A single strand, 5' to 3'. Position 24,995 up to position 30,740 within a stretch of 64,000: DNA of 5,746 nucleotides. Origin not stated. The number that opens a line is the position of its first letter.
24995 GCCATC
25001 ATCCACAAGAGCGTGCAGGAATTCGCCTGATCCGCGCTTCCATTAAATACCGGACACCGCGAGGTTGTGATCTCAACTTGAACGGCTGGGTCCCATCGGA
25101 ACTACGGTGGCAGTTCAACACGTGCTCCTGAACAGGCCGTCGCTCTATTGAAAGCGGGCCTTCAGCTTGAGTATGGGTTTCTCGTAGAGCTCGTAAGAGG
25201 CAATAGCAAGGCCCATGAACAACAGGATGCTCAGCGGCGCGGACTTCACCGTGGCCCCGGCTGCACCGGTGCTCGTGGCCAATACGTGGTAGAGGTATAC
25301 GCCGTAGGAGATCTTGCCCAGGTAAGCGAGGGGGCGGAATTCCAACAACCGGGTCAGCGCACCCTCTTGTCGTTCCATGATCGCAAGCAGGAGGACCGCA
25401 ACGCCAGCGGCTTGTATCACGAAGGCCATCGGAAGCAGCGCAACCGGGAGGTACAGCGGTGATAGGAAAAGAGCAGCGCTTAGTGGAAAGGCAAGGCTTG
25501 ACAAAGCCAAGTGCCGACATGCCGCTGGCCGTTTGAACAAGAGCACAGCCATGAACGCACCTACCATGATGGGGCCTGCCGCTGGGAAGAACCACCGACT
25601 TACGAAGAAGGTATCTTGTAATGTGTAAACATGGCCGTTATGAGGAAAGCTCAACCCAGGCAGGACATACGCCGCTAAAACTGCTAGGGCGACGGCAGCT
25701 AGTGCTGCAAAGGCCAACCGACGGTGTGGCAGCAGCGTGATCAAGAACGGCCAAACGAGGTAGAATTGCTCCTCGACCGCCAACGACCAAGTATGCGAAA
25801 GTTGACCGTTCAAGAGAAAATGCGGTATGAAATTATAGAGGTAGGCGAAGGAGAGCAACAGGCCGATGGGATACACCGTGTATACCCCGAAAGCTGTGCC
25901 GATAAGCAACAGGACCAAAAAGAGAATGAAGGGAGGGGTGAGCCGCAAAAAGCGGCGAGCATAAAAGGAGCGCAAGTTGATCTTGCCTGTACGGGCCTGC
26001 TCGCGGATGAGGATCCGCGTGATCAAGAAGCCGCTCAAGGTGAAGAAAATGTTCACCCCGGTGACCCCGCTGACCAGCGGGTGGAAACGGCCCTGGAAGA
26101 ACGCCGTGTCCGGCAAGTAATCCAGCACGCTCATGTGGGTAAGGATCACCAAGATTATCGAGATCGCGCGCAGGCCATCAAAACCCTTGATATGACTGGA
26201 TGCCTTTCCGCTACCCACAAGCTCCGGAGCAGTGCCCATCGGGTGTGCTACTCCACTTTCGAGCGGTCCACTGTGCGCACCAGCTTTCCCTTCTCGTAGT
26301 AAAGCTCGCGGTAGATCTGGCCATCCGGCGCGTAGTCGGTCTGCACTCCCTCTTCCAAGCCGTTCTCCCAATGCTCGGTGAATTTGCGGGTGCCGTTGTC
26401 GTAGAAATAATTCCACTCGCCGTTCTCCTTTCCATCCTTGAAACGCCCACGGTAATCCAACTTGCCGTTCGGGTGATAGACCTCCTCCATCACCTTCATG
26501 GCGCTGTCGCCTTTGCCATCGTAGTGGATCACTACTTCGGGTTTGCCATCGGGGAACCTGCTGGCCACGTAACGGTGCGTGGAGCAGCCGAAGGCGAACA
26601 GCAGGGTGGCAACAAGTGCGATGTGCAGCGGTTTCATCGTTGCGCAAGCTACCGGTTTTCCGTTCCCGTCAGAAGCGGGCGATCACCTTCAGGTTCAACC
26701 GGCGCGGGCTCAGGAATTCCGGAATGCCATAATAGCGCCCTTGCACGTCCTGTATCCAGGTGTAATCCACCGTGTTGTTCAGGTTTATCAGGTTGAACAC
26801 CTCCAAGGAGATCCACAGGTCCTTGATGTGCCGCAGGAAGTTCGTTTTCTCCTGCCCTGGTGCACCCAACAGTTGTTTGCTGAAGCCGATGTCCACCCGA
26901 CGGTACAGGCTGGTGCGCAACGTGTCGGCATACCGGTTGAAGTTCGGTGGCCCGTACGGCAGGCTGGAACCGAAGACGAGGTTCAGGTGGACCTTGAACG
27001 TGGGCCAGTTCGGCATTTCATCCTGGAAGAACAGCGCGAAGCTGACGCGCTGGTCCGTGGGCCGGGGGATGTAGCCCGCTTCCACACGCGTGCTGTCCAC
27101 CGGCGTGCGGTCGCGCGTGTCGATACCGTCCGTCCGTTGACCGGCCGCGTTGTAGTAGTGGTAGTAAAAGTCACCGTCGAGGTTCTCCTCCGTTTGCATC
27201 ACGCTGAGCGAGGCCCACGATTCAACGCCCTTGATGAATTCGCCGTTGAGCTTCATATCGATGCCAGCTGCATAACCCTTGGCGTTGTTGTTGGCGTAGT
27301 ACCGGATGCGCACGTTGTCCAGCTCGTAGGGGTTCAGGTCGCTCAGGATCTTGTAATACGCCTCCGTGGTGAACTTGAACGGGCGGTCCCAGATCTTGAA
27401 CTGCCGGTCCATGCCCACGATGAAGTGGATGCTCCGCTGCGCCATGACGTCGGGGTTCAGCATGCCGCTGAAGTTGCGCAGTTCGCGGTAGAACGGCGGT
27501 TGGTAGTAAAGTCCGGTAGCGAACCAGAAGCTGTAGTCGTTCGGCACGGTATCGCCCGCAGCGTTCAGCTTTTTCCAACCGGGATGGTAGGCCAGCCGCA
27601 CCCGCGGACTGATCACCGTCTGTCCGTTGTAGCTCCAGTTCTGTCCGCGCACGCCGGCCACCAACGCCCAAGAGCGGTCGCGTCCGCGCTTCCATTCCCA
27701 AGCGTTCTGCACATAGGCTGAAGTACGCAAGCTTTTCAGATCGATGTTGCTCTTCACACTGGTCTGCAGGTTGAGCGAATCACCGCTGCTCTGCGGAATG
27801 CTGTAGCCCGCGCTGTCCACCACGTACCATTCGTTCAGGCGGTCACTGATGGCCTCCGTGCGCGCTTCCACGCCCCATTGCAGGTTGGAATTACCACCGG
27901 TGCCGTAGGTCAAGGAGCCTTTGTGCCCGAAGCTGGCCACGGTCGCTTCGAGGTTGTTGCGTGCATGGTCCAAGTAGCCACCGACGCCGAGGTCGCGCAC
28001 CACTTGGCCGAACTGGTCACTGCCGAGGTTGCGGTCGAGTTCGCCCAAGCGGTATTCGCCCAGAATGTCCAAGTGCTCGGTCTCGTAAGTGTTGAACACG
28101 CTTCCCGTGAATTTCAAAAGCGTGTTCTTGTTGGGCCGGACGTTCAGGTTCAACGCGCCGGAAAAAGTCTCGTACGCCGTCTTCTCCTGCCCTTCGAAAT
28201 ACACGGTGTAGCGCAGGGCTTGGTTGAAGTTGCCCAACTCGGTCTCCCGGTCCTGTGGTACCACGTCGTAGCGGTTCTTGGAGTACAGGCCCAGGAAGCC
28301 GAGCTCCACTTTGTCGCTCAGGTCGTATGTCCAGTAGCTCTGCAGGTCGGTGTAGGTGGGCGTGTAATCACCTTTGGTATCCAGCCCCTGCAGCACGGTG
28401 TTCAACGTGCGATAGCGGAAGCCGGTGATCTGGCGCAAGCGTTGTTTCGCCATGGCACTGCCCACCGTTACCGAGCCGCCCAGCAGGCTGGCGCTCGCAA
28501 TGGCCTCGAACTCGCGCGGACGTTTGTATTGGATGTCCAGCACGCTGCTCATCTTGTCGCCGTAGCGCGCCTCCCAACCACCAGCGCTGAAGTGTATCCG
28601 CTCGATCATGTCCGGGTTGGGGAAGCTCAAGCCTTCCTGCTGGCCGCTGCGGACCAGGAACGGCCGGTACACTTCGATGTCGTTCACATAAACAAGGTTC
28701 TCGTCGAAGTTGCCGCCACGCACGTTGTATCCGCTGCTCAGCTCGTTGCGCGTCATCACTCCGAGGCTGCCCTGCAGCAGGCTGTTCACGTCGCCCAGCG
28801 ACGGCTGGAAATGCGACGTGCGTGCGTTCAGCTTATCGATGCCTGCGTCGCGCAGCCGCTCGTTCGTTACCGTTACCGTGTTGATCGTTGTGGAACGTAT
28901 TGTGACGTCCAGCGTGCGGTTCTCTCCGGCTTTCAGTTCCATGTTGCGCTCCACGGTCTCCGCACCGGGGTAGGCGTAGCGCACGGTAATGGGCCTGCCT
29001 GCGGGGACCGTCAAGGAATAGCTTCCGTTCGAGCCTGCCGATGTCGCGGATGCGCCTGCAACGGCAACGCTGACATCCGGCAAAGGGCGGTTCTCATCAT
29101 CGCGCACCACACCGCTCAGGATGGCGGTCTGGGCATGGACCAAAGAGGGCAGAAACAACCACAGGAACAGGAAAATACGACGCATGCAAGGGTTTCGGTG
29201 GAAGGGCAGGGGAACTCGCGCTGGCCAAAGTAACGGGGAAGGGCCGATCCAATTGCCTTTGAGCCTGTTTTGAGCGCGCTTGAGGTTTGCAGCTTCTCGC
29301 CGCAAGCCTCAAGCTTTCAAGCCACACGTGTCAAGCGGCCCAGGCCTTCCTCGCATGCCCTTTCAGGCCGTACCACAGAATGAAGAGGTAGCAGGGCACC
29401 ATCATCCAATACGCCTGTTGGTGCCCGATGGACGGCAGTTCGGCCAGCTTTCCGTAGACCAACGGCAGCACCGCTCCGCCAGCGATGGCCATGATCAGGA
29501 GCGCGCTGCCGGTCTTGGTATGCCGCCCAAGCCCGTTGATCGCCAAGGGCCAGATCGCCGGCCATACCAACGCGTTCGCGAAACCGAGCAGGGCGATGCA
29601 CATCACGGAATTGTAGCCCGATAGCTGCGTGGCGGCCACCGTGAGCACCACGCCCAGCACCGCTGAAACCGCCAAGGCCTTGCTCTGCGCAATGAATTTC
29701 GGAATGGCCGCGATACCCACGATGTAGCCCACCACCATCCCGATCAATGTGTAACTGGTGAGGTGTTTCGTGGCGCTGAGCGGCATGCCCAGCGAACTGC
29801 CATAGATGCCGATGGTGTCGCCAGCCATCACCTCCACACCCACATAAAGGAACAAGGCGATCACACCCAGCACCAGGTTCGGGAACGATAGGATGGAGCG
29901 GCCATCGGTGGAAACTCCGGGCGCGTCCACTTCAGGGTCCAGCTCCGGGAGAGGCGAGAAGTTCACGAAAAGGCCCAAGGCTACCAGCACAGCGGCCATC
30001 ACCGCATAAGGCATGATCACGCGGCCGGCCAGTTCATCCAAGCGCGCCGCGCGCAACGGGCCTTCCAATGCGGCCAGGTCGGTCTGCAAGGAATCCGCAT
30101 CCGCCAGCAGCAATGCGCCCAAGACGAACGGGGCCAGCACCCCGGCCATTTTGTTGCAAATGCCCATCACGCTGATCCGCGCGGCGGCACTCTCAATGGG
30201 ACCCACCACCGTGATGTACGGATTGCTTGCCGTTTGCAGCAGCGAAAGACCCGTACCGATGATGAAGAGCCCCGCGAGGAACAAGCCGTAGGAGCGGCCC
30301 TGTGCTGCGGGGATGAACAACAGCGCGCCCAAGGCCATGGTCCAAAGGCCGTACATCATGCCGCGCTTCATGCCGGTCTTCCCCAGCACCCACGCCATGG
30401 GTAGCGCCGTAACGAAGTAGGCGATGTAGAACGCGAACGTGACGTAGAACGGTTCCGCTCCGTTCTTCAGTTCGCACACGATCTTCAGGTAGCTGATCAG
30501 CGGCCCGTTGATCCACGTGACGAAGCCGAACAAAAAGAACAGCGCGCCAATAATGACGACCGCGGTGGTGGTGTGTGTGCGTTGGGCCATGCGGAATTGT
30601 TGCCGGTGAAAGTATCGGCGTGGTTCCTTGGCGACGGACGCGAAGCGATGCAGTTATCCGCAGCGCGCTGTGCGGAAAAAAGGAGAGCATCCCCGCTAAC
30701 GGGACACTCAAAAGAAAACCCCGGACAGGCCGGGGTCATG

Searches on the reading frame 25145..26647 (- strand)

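Call 69: search_protein_families(library=pfam, proteins=[window:25145-26647:-], max_evalue=0.00001)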
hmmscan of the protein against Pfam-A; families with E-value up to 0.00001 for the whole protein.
window:25145-26647:- (500 aa): 1 family
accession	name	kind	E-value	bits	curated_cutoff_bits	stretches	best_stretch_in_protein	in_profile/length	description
PF01757.29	Acyl_transf_3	-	9.2e-30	104.2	31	1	154-466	2-300/326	Acyltransferase domain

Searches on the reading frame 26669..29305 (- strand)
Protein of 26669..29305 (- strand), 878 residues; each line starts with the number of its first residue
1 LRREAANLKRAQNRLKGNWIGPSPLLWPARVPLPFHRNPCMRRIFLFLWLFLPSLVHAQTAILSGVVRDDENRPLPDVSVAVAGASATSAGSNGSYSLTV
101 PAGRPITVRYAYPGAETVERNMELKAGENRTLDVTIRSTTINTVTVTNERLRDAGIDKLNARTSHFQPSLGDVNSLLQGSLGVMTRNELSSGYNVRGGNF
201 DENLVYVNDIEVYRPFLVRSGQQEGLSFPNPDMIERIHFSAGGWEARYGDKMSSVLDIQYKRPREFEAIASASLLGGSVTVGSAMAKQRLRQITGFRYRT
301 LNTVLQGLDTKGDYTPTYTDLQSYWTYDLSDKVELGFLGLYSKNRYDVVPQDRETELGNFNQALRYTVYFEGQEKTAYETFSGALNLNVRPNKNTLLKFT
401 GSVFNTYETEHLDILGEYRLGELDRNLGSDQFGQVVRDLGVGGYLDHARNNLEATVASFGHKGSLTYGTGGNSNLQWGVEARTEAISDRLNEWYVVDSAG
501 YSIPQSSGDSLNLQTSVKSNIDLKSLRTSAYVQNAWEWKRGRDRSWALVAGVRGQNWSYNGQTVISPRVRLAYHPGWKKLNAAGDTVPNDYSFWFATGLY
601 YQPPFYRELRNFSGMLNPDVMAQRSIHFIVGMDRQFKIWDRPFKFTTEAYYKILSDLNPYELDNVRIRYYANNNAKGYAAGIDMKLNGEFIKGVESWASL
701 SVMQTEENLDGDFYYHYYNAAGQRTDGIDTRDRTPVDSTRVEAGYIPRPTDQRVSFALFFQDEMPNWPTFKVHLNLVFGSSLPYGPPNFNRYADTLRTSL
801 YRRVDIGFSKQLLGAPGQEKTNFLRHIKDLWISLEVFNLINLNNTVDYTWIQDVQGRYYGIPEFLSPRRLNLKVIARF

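Call 69: search_protein_families(library=pfam, proteins=[window:26669-29305:-], max_evalue=0.00001)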
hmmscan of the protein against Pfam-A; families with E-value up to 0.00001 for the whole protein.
window:26669-29305:- (878 aa): 3 families
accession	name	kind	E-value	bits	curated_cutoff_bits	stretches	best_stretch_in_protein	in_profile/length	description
PF13620.12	CarboxypepD_reg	-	1.8e-10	41.4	32.3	1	63-136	2-81/82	Carboxypeptidase regulatory-like domain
PF13715.12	CarbopepD_reg_2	-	4.8e-08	33.4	32.2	1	63-144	1-86/88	CarboxypepD_reg-like domain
PF07715.20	Plug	-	7e-07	30.2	23.9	1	171-250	23-101/107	TonB-dependent Receptor Plug Domain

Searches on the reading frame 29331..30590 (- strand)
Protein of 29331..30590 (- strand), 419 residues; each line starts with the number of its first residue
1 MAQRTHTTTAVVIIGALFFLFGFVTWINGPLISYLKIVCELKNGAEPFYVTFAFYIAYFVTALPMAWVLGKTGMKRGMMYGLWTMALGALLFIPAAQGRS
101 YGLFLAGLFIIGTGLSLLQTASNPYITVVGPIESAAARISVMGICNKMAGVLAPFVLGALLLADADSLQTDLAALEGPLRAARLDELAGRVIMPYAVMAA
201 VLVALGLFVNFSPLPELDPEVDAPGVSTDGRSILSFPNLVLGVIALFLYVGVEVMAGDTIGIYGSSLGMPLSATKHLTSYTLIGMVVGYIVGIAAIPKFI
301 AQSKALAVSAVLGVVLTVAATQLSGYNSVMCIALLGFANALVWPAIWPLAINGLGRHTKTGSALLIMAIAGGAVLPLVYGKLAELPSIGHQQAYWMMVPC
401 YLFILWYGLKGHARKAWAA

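Call 9: search_protein_families(library=pfam, proteins=[window:29331-30590:-], max_evalue=0.001)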
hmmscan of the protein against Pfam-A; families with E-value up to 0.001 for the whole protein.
window:29331-30590:- (419 aa): 1 family
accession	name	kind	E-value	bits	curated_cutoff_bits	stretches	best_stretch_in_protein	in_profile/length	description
PF07690.21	MFS_1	-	2.4e-12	46.9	33.4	1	17-374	4-344/347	Major Facilitator Superfamily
